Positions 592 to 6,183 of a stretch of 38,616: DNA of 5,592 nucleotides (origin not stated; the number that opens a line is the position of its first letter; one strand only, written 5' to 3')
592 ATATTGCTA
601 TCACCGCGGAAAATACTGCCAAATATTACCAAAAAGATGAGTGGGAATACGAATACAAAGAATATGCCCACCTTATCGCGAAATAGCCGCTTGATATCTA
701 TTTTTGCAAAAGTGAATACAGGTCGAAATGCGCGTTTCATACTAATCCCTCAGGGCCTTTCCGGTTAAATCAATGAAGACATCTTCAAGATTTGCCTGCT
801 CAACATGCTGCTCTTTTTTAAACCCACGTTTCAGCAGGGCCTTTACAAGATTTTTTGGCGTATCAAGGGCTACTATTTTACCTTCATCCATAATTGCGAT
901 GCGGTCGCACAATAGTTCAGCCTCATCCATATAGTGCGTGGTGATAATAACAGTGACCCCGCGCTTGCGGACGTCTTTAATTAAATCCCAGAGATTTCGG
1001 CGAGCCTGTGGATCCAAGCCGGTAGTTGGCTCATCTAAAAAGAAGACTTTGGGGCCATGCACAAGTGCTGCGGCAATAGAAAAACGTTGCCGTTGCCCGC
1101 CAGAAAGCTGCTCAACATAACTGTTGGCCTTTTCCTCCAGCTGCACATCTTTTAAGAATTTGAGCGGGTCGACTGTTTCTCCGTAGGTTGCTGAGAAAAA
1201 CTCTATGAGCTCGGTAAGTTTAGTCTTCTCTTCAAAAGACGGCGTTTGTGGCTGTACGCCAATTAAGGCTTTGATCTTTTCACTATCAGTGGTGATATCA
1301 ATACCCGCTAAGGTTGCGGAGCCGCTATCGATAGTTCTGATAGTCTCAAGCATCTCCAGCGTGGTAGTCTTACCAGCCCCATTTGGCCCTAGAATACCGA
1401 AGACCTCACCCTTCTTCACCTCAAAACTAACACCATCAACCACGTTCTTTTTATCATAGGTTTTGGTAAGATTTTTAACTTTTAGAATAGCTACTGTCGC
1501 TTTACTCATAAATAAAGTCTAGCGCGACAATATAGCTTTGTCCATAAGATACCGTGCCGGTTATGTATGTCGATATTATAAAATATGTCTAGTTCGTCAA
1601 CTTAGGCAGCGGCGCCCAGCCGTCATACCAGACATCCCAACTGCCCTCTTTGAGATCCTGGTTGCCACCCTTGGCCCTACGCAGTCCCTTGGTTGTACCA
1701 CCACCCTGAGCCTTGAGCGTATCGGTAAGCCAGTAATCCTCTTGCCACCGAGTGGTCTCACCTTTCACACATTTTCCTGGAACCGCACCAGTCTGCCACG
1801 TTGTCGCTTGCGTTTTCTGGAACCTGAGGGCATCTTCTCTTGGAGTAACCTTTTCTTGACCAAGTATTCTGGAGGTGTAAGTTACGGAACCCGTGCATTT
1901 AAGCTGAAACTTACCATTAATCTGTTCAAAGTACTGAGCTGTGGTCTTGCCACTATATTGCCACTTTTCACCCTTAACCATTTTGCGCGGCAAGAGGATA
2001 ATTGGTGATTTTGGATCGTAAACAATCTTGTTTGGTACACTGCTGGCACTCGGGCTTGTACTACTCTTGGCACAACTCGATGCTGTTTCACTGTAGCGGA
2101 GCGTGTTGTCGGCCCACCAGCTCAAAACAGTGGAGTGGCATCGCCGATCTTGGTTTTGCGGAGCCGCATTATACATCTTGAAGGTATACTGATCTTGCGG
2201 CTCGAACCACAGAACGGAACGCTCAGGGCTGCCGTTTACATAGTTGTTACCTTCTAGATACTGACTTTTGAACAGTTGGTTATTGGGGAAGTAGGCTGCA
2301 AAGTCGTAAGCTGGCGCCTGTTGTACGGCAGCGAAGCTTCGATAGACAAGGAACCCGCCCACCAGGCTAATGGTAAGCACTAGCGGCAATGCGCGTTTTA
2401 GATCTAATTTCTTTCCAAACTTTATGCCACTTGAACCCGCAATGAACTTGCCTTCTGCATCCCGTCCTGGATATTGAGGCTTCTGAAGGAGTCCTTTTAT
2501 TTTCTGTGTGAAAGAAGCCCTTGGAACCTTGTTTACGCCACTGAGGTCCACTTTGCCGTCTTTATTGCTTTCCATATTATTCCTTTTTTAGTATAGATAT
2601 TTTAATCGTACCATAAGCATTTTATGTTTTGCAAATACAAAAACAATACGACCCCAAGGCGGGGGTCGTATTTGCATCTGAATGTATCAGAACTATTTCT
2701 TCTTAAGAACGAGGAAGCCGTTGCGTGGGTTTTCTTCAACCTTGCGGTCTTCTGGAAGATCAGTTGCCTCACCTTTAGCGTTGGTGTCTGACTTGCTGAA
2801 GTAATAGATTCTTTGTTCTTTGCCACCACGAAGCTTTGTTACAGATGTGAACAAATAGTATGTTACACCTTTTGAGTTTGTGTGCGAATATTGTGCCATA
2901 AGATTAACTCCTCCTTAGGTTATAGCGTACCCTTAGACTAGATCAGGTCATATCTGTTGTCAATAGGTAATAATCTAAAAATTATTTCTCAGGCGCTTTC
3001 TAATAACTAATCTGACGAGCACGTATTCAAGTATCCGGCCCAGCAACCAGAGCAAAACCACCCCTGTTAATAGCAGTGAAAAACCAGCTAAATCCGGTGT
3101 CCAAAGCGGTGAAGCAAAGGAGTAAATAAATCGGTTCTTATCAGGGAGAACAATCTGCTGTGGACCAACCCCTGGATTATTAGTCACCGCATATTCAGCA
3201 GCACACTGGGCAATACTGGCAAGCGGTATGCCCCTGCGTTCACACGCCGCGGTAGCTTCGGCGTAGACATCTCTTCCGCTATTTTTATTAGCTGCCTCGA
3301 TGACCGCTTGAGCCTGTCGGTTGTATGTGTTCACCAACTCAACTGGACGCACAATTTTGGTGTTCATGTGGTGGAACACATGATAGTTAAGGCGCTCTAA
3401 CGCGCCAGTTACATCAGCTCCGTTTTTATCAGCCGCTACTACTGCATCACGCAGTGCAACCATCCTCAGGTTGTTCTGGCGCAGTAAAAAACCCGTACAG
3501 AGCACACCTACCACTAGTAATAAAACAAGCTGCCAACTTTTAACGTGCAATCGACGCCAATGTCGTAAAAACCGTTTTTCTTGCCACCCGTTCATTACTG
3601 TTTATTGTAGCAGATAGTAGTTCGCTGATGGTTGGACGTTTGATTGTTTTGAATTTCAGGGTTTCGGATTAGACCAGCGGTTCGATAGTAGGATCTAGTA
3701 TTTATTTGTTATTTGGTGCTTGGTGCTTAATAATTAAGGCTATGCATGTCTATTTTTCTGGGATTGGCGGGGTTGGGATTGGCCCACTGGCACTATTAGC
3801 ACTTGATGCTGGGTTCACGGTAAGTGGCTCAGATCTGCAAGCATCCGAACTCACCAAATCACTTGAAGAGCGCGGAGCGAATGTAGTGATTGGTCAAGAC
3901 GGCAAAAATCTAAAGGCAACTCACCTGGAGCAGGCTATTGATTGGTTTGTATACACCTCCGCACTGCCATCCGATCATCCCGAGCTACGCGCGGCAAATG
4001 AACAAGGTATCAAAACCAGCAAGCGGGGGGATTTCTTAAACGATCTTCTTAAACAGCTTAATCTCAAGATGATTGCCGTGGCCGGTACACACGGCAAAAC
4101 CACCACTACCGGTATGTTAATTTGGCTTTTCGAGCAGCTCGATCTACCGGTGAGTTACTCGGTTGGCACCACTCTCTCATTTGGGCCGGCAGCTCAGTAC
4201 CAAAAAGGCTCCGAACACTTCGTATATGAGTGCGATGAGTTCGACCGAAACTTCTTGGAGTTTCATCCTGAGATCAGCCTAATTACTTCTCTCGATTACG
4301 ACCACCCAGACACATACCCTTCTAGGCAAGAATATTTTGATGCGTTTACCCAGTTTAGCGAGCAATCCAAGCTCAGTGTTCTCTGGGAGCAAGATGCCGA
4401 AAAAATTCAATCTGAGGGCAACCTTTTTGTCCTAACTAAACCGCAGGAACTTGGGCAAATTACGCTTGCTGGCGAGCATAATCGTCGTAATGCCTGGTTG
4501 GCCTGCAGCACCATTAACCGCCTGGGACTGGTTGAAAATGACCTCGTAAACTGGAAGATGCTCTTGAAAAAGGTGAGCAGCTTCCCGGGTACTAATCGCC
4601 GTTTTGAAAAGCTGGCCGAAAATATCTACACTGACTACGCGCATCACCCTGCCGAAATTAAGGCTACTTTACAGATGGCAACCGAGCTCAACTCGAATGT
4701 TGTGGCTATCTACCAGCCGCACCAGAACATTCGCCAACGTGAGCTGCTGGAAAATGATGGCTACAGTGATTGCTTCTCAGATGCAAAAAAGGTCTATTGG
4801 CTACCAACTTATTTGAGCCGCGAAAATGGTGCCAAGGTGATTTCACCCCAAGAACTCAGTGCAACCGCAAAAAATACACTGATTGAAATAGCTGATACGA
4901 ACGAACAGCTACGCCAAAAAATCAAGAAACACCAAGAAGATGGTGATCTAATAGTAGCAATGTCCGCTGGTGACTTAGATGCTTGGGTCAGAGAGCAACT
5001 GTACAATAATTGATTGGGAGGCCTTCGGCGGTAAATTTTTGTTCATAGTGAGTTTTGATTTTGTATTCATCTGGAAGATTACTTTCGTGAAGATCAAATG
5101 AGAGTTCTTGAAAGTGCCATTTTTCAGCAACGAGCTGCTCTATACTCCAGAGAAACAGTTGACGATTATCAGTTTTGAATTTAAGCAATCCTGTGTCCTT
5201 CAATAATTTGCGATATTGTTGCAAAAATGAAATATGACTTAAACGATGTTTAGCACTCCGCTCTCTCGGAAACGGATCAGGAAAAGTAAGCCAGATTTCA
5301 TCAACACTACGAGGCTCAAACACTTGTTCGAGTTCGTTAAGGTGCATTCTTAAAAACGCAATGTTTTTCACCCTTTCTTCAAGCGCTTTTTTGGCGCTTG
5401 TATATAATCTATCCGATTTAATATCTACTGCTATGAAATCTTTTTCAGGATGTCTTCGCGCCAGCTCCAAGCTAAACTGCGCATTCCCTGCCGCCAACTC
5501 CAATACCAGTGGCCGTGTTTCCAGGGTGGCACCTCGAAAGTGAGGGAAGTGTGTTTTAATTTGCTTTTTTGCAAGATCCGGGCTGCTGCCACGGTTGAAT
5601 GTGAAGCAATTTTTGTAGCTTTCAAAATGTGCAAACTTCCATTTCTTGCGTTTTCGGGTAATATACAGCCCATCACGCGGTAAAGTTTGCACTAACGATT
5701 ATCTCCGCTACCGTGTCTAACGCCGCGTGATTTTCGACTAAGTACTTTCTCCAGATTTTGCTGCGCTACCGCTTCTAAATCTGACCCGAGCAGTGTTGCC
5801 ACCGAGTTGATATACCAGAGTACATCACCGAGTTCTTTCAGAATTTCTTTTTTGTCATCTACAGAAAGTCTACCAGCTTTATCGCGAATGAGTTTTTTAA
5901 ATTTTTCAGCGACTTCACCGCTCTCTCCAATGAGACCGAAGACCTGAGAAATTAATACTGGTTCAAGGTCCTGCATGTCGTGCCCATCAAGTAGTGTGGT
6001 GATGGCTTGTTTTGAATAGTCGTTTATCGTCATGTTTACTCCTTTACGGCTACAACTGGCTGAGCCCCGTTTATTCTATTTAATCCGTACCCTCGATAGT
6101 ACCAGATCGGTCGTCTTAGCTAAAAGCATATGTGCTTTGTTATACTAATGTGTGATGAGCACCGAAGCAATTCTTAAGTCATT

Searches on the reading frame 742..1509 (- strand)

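Call 45: search_protein_families(library=pfam, proteins=[window:742-1509:-], max_evalue=0.00001)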
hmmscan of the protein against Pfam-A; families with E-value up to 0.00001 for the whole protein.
window:742-1509:- (255 aa): 4 families
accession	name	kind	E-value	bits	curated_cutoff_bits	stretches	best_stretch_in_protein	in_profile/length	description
PF00005.33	ABC_tran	-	4.1e-29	102.4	25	1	25-163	2-137/137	ABC transporter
PF13304.12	AAA_21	-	3.1e-17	64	27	1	122-192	225-298/304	AAA domain, putative AbiEii toxin, Type IV TA system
PF13175.12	AAA_15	-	8.8e-07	29.3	32.1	0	70-192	256-369/374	AAA ATPase domain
PF02463.25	SMC_N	-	2.4e-06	27.6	40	0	128-195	130-200/220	RecF/RecN/SMC N terminal domain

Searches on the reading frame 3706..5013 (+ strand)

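Call 45: search_protein_families(library=pfam, proteins=[window:3706-5013:+], max_evalue=0.00001)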
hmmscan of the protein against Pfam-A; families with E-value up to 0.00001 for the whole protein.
window:3706-5013:+ (435 aa): 3 families
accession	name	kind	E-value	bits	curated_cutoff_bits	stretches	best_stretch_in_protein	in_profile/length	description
PF01225.30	Mur_ligase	-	3.8e-22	78.9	21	1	14-117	1-93/95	Mur ligase family, catalytic domain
PF08245.18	Mur_ligase_M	-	2.6e-12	47.6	24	1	125-231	1-126/200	Mur ligase middle domain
PF02875.26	Mur_ligase_C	-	7.5e-10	40.2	28.4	1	298-422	1-127/127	Mur ligase, glutamate ligase domain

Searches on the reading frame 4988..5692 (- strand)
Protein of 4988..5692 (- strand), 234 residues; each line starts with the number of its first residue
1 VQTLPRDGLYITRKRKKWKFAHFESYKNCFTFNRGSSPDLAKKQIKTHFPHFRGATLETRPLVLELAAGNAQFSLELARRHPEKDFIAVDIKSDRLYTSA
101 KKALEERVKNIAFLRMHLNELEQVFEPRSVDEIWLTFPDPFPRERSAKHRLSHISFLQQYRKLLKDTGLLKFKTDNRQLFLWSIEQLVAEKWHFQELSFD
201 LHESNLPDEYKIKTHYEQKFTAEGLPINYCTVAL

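Call 45: search_protein_families(library=pfam, proteins=[window:4988-5692:-], max_evalue=0.00001)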
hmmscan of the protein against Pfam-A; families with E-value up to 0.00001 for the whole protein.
window:4988-5692:- (234 aa): 4 families
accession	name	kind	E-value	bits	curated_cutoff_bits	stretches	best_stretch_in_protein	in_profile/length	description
PF02390.23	Methyltransf_4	-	3.4e-32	111.7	24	1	60-227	2-170/173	Putative methyltransferase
PF13847.12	Methyltransf_31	-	1.5e-07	31.6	27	1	63-175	7-112/145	Methyltransferase domain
PF13649.12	Methyltransf_25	-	1.9e-07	32.1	27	1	63-136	1-71/97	Methyltransferase domain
PF24675.1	NpmA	-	5.6e-06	26.2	60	1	42-138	6-105/214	16S rRNA (adenine(1408)-N(1))-methyltransferase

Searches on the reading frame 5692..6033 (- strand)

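Call 45: search_protein_families(library=pfam, proteins=[window:5692-6033:-], max_evalue=0.00001)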
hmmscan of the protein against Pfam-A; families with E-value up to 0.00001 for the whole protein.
window:5692-6033:- (113 aa): 1 family
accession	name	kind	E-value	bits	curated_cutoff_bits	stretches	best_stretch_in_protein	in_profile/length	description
PF03819.22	MazG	-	2.2e-10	41.1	22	1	33-101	9-70/74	MazG nucleotide pyrophosphohydrolase domain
